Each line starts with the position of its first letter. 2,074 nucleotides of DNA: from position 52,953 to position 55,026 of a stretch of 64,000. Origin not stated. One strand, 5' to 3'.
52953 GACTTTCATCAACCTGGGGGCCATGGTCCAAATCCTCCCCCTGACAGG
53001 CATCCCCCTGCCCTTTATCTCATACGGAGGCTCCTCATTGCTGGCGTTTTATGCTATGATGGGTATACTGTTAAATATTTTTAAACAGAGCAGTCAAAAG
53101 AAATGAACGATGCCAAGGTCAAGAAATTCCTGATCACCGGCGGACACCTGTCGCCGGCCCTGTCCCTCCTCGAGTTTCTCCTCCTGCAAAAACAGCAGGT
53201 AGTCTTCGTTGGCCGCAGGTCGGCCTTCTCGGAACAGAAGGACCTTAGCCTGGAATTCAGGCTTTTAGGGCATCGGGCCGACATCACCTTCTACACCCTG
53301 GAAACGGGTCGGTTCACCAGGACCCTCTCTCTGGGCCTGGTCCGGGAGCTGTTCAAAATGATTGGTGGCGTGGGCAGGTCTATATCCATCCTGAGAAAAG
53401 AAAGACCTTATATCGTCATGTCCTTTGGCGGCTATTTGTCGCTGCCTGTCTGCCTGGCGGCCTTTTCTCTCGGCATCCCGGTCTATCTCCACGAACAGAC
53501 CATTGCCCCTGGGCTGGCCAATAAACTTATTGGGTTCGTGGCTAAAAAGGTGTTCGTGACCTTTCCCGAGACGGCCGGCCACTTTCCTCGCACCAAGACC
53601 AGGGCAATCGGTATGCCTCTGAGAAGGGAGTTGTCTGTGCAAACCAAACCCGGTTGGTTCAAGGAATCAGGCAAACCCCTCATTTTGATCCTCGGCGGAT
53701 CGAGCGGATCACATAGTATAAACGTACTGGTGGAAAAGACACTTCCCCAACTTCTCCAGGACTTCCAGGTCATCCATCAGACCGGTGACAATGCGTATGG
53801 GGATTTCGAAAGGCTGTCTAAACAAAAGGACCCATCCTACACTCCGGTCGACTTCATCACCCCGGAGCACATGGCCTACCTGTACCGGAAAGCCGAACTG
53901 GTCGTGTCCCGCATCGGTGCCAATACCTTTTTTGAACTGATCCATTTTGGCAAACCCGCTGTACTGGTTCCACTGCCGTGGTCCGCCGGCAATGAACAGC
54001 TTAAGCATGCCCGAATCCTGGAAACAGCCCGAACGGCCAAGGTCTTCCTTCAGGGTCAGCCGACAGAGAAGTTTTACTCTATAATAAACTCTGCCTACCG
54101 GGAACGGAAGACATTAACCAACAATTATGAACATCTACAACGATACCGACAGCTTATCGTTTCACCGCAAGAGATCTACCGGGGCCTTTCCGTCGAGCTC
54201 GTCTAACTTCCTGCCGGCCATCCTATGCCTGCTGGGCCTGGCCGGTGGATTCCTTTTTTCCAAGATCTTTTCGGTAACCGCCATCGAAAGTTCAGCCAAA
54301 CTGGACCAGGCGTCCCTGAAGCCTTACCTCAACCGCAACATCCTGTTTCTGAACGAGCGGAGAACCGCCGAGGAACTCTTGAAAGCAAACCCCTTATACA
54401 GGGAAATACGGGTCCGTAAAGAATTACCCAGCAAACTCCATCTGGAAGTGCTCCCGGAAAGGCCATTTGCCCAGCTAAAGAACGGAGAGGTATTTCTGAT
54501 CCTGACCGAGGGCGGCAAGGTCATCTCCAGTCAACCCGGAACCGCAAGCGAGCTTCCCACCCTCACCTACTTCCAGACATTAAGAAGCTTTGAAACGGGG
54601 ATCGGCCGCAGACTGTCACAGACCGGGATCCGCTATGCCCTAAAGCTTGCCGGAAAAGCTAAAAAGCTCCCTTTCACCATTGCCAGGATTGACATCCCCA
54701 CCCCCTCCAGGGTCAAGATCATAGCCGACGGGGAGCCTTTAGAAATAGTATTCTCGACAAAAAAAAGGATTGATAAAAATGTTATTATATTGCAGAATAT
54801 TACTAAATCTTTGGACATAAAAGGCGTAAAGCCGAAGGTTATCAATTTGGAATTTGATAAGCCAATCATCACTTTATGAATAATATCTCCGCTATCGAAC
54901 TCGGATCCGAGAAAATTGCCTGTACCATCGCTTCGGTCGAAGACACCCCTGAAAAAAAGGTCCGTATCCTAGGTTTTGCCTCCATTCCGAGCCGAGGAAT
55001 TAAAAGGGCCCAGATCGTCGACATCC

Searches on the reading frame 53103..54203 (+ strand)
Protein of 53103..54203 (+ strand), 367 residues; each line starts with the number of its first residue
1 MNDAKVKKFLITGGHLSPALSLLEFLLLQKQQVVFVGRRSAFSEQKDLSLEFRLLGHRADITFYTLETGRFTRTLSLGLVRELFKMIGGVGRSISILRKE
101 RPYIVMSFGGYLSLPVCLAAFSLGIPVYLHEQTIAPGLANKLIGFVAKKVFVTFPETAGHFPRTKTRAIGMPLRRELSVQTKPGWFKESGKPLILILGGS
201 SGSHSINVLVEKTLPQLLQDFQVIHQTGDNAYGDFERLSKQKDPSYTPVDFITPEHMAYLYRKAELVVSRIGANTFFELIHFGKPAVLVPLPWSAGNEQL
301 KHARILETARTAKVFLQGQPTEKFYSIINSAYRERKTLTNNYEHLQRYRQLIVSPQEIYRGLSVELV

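Call 33: search_protein_families(library=pfam, proteins=[window:53103-54203:+], max_evalue=0.01)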
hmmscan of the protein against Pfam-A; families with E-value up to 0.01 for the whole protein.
window:53103-54203:+ (367 aa): 2 families
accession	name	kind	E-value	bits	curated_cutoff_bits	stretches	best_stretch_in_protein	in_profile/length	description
PF04101.22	Glyco_tran_28_C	-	5.9e-27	95.2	22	1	194-337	2-146/166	Glycosyltransferase family 28 C-terminal domain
PF03033.26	Glyco_transf_28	-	8.6e-25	87.9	26.2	1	12-151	8-138/139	Glycosyltransferase family 28 N-terminal domain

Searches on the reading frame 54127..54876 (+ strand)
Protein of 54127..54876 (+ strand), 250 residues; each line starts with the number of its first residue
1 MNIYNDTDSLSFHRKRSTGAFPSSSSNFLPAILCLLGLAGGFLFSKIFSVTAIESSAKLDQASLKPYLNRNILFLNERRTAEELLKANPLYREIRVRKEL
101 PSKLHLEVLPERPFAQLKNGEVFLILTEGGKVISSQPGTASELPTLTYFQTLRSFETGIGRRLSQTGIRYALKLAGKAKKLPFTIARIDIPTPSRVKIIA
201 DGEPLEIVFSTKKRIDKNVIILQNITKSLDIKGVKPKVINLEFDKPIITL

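Call 33: search_protein_families(library=pfam, proteins=[window:54127-54876:+], max_evalue=0.01)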
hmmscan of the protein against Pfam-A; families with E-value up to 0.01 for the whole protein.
window:54127-54876:+ (250 aa): 1 family
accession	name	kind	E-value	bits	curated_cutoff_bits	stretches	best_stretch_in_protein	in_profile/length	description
PF08478.15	POTRA_1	-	9.5e-05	23.1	23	1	56-108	16-66/69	POTRA domain, FtsQ-type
